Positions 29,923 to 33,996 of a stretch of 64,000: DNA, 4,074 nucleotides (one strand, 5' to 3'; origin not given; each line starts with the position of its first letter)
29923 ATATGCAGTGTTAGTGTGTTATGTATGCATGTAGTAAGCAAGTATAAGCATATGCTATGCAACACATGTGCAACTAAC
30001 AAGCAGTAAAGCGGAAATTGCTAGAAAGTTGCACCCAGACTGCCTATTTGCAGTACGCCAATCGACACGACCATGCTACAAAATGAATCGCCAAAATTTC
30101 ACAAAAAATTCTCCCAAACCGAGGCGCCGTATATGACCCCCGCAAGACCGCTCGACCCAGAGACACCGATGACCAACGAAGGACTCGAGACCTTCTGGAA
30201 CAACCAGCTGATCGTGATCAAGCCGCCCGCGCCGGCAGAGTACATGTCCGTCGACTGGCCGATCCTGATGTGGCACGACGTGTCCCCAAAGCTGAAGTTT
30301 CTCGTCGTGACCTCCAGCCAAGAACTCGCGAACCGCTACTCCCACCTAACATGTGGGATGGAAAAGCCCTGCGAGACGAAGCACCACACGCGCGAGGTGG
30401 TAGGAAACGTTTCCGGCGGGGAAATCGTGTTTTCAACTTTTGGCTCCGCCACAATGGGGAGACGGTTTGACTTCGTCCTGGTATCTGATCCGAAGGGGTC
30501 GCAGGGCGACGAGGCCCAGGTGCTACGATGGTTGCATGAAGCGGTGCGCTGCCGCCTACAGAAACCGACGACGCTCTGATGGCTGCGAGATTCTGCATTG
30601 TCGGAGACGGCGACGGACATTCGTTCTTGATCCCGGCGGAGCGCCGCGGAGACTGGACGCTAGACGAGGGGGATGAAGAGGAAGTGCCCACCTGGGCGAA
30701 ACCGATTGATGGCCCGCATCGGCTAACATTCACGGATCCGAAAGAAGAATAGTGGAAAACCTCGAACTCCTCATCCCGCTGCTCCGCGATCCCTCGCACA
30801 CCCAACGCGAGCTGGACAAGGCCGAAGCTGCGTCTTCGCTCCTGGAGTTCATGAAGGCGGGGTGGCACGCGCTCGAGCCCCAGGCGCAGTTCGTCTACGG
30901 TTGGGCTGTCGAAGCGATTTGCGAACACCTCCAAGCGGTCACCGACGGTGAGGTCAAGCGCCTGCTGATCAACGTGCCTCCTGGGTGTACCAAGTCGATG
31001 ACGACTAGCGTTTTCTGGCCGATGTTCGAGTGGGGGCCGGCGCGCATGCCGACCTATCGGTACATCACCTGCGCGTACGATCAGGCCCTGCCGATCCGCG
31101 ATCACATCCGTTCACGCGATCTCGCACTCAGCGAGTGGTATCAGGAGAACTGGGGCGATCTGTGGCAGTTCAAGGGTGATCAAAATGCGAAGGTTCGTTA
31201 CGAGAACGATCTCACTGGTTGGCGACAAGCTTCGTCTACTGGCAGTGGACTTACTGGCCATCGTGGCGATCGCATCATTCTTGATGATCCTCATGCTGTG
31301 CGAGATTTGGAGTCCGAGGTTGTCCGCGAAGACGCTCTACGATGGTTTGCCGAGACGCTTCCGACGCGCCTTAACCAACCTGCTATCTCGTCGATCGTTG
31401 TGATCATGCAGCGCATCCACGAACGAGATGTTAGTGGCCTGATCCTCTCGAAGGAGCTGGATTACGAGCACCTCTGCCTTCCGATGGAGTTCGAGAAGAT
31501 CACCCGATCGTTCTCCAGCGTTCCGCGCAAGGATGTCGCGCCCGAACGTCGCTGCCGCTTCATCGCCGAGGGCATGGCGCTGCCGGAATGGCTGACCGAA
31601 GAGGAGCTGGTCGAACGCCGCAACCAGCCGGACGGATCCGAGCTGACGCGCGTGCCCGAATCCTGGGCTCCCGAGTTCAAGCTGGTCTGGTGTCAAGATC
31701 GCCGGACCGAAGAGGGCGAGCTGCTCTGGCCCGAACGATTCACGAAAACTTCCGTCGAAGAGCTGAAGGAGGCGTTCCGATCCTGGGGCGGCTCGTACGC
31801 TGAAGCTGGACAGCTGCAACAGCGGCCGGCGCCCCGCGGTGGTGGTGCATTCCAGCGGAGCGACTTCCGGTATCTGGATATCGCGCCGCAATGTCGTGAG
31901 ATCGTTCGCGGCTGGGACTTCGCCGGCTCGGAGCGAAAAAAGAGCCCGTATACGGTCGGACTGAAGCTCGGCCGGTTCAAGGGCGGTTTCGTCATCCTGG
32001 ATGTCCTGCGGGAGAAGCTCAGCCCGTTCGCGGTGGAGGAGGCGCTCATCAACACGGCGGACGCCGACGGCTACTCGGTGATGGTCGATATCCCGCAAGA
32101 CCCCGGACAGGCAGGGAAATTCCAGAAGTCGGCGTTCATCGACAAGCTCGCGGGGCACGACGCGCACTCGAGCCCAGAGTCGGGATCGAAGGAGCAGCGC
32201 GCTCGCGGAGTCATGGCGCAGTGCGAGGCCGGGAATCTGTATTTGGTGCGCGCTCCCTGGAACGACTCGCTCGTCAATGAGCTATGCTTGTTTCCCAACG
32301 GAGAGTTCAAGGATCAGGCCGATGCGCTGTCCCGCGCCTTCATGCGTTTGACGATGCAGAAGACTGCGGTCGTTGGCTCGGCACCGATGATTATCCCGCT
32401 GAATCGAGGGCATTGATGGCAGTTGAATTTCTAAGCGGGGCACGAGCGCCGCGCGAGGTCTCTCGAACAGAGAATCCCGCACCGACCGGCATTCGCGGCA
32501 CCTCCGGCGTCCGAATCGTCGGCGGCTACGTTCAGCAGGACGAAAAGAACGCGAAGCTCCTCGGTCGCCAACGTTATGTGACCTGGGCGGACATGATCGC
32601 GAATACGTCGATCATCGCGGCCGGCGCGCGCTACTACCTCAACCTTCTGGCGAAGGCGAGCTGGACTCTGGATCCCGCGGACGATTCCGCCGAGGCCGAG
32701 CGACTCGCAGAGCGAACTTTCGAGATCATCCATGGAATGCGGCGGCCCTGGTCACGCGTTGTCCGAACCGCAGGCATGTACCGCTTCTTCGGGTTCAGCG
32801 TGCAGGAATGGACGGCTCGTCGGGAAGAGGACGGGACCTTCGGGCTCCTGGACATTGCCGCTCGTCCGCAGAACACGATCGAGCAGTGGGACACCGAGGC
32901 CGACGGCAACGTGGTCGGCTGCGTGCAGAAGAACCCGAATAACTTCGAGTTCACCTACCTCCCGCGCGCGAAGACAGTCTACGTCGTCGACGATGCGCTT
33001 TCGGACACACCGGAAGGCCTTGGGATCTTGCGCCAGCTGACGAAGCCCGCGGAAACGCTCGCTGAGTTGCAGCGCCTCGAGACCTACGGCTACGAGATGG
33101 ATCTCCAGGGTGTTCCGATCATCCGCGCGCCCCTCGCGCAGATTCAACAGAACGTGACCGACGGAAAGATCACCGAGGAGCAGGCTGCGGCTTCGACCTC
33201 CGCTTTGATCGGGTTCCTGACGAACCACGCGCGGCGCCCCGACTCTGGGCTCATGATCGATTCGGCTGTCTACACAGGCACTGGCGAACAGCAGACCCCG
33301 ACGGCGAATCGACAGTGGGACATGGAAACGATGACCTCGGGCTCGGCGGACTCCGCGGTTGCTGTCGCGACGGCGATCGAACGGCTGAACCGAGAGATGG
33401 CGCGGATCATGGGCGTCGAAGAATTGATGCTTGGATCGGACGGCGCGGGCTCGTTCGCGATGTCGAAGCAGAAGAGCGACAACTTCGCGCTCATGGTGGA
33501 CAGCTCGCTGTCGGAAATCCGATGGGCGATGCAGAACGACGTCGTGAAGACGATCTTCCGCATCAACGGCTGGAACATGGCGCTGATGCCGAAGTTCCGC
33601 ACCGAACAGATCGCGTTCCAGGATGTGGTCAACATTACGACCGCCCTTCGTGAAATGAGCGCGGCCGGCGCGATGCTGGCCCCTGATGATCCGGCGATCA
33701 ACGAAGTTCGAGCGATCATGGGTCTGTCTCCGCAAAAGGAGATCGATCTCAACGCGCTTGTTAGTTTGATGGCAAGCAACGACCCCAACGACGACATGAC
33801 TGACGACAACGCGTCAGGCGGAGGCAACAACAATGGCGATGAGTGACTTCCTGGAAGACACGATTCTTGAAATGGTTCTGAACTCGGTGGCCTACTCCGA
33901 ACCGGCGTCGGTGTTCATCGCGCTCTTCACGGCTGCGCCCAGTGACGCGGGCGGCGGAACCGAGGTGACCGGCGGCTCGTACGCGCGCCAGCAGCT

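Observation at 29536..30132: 600 bp low-GC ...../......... repeat island between terS and terL: candidate packaging-recognition site or origin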

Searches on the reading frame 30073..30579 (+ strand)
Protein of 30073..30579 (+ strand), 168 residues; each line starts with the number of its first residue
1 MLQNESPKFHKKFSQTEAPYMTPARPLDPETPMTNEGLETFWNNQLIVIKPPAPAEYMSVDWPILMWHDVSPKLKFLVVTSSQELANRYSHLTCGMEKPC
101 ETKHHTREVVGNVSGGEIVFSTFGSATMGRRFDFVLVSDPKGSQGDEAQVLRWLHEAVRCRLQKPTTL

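Call 7: search_protein_families(library=phrogs, proteins=[window:30073-30579:+])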
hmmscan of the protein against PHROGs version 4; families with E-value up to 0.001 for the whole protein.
window:30073-30579:+ (168 aa): 0 families

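Call 8: search_protein_families(library=pfam, proteins=[window:30073-30579:+], max_evalue=0.01)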
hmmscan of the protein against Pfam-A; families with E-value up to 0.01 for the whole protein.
window:30073-30579:+ (168 aa): 0 families

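Call 59: search_protein_families(library=pfam, proteins=[window:30133-30579:+], max_evalue=0.05)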
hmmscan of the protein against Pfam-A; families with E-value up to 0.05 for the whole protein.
window:30133-30579:+ (148 aa): 0 families

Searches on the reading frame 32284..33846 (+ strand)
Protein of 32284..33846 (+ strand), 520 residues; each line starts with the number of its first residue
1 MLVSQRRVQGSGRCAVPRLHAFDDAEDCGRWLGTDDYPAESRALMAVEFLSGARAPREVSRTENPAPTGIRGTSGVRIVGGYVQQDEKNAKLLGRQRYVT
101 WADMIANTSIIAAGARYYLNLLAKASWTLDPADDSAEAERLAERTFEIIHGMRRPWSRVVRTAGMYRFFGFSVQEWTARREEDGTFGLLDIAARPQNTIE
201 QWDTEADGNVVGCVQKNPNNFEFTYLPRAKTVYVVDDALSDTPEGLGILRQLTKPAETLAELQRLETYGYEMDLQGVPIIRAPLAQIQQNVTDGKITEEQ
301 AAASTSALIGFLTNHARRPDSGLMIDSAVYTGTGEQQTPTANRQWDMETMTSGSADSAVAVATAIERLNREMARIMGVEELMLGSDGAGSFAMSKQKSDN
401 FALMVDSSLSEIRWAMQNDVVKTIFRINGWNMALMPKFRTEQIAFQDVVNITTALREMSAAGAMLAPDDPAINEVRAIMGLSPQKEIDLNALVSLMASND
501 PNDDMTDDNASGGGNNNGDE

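Call 7: search_protein_families(library=phrogs, proteins=[window:32284-33846:+])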
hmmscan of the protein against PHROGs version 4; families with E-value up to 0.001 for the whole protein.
window:32284-33846:+ (520 aa): 1 family
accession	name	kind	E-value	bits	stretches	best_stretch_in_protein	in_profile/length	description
phrog_113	-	head and packaging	1.2e-43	150.6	1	62-491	28-421/1272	portal protein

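Call 8: search_protein_families(library=pfam, proteins=[window:32284-33846:+], max_evalue=0.01)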
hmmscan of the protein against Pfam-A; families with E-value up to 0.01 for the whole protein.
window:32284-33846:+ (520 aa): 2 families
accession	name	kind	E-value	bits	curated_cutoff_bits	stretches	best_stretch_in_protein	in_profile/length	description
PF06074.18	Portal_Mu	-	1.1e-16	61.5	23.9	2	122-255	24-149/336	Portal protein of Mu bacteriophage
PF04860.17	Phage_portal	-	0.00049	19.8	39.1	1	330-480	186-321/321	Phage portal protein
